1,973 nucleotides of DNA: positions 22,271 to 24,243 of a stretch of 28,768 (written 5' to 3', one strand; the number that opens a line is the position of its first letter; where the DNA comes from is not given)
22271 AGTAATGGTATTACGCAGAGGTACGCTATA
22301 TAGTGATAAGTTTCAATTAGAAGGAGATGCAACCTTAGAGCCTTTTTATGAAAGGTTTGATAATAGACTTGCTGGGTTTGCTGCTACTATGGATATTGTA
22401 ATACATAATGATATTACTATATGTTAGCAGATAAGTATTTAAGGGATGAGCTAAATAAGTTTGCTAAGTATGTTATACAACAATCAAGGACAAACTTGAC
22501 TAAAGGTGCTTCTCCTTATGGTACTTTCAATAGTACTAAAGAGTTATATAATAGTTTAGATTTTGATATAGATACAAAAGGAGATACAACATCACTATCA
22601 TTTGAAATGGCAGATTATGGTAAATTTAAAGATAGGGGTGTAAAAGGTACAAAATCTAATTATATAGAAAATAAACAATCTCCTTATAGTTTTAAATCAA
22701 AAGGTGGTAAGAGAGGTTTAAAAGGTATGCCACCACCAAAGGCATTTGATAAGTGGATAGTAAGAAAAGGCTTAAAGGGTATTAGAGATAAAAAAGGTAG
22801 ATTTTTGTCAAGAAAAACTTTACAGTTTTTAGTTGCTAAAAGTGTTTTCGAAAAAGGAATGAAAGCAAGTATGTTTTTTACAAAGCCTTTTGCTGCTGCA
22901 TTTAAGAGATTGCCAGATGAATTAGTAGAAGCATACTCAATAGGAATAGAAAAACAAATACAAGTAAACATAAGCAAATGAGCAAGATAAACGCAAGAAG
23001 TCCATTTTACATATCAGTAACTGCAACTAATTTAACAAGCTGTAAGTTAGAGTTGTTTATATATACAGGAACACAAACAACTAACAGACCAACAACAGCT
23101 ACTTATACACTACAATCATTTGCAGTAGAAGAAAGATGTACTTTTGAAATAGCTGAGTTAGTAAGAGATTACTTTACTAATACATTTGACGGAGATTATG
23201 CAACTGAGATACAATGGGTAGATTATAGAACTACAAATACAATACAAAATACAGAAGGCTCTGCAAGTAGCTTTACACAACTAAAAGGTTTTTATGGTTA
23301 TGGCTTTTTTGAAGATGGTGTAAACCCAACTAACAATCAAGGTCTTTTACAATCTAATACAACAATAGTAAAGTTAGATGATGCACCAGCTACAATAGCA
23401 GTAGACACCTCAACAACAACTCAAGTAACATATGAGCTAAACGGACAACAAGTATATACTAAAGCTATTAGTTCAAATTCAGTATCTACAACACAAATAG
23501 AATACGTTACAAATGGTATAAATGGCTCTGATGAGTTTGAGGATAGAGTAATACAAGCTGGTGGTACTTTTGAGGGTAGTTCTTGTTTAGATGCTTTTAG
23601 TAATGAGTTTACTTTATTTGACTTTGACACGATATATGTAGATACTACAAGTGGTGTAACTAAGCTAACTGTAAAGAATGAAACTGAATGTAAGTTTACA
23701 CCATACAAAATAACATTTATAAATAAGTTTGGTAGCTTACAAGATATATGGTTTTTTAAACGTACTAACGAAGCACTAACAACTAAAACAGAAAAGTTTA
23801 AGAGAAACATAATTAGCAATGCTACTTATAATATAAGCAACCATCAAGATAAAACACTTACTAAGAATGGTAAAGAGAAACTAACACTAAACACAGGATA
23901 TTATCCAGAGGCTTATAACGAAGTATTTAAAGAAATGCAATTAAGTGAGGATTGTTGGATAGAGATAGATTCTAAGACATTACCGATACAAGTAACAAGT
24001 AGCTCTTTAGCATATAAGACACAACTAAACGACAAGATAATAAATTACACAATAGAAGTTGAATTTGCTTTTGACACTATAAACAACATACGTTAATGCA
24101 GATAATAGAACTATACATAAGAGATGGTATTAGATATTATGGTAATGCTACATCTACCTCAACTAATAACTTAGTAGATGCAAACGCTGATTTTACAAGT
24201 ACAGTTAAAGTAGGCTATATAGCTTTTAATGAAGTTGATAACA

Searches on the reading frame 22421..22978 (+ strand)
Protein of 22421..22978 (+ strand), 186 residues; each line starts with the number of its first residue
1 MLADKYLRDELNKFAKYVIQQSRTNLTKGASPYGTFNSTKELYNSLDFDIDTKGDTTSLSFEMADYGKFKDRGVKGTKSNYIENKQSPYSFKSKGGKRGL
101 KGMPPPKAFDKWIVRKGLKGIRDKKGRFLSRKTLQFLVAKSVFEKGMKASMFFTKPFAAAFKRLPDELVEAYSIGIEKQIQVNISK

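Call 6: search_protein_families(library=phrogs, proteins=[window:22421-22978:+], max_evalue=0.01)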
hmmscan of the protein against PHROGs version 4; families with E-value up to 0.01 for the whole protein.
window:22421-22978:+ (186 aa): 1 family
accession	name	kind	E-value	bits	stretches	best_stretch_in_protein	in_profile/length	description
phrog_29822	-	unknown function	3.3e-28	100.2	1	9-178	5-158/162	-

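Call 7: search_protein_families(library=pfam, proteins=[window:22421-22978:+], max_evalue=0.01)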
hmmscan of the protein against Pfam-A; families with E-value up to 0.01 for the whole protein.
window:22421-22978:+ (186 aa): 0 families

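Call 61: search_protein_families(library=ncbifam, proteins=[window:22421-22978:+], max_evalue=0.05)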
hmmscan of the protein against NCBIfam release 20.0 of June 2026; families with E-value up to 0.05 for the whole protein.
window:22421-22978:+ (186 aa): 0 families

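Call 73: search_solved_structures(query=A3, max_evalue=10)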
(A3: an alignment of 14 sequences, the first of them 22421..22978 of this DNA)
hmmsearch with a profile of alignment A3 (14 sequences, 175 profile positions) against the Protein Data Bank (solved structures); distinct sequences matched with E-value up to 10: 4.
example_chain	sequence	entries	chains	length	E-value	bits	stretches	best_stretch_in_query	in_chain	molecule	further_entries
9e16_r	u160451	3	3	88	0.058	16.8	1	27-77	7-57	30S ribosomal protein S18 C- | Small ribosomal subunit protein bS18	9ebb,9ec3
3ln7_A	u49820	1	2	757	0.25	14.8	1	118-166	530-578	Glutathione biosynthesis bifunctional protein gshAB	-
4v96_AA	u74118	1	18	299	0.35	14.3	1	96-166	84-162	ORF48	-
6vpu_A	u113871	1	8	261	1.4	12.3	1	35-77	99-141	Phosphoadenosine phosphosulfate reductase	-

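Call 75: search_protein_families(library=pfam, alignment_id=A3, max_evalue=10)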
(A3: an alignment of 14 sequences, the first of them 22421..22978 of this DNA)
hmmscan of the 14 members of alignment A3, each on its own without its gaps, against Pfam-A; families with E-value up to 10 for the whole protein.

A. member 1, window:22421-22978:+ (186 aa): 0 families

B. families by the number of members that match (of 14 scanned): 6 families
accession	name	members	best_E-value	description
PF18756.6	Nmad4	2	0.059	Nucleotide modification associated domain 4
PF04883.17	HK97-gp10_like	1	0.032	Bacteriophage HK97-gp10, putative tail-component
PF12645.13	HTH_16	1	0.048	Helix-turn-helix domain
PF09957.15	VapB_antitoxin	1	0.13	Bacterial antitoxin of type II TA system, VapB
PF22090.1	Gins51_C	1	0.2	Gins51, C-terminal domain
PF10281.14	Ish1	1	0.37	Putative nuclear envelope organisation protein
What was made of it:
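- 22421..22981 (+): Conserved downstream gene (186 aa), weakly similar to tail completion / Neck1 (HK97 gp10-like) proteins (context). Pfam HK97-gp10_like matches one homologue at E 0.032 (call 75).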

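Call 103: search_protein_families(library=phrogs, alignment_id=A3, max_evalue=1)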
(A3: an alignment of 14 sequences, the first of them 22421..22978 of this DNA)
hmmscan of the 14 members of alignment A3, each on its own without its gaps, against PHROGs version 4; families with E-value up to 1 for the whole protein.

A. member 1, window:22421-22978:+ (186 aa): 1 family
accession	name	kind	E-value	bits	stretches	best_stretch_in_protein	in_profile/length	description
phrog_29822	-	unknown function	3.3e-28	100.2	1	9-178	5-158/162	-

B. families by the number of members that match (of 14 scanned): 13 families
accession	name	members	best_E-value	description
phrog_29822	-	14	5.1e-111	-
phrog_32335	-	5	0.00097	-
phrog_5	-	2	0.00042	tail completion or Neck1 protein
phrog_24646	-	2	0.16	-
phrog_38326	-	2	0.17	-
phrog_10644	-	1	0.054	thymidylate synthase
phrog_16724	-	1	0.074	-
phrog_20287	-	1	0.1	-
phrog_21844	-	1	0.11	tail protein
phrog_16666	-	1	0.14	-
phrog_17416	-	1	0.21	-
phrog_28445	-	1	0.25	-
phrog_36464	-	1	0.33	-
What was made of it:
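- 22421..22981 (+): phrog_5 'tail completion or Neck1 protein' matches 2 of 14 homologues, best E 4e-4 (call 103).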

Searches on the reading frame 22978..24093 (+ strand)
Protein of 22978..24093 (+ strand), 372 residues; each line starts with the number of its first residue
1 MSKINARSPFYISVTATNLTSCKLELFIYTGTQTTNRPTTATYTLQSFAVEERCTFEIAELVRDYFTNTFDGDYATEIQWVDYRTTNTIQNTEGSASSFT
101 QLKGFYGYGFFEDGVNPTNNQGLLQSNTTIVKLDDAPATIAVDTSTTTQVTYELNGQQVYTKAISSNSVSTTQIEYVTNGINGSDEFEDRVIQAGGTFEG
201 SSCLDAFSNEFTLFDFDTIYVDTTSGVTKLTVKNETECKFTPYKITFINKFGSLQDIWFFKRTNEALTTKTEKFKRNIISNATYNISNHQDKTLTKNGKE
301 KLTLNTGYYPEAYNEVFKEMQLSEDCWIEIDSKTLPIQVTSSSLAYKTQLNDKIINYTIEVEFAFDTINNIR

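Call 6: search_protein_families(library=phrogs, proteins=[window:22978-24093:+], max_evalue=0.01)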
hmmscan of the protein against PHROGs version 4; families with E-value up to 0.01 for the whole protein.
window:22978-24093:+ (372 aa): 1 family
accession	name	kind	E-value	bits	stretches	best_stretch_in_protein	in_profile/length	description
phrog_35281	-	unknown function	1.4e-13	51.4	1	215-369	320-472/474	-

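Call 7: search_protein_families(library=pfam, proteins=[window:22978-24093:+], max_evalue=0.01)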
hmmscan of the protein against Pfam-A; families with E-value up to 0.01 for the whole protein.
window:22978-24093:+ (372 aa): 0 families

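Call 61: search_protein_families(library=ncbifam, proteins=[window:22978-24093:+], max_evalue=0.05)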
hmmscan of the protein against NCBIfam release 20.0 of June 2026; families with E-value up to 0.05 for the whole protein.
window:22978-24093:+ (372 aa): 1 family
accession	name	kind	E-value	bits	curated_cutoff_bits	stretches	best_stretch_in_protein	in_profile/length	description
TIGR02011.1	IscA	equivalog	0.013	15.8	150.6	0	142-191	43-92/105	iron-sulfur cluster assembly protein IscA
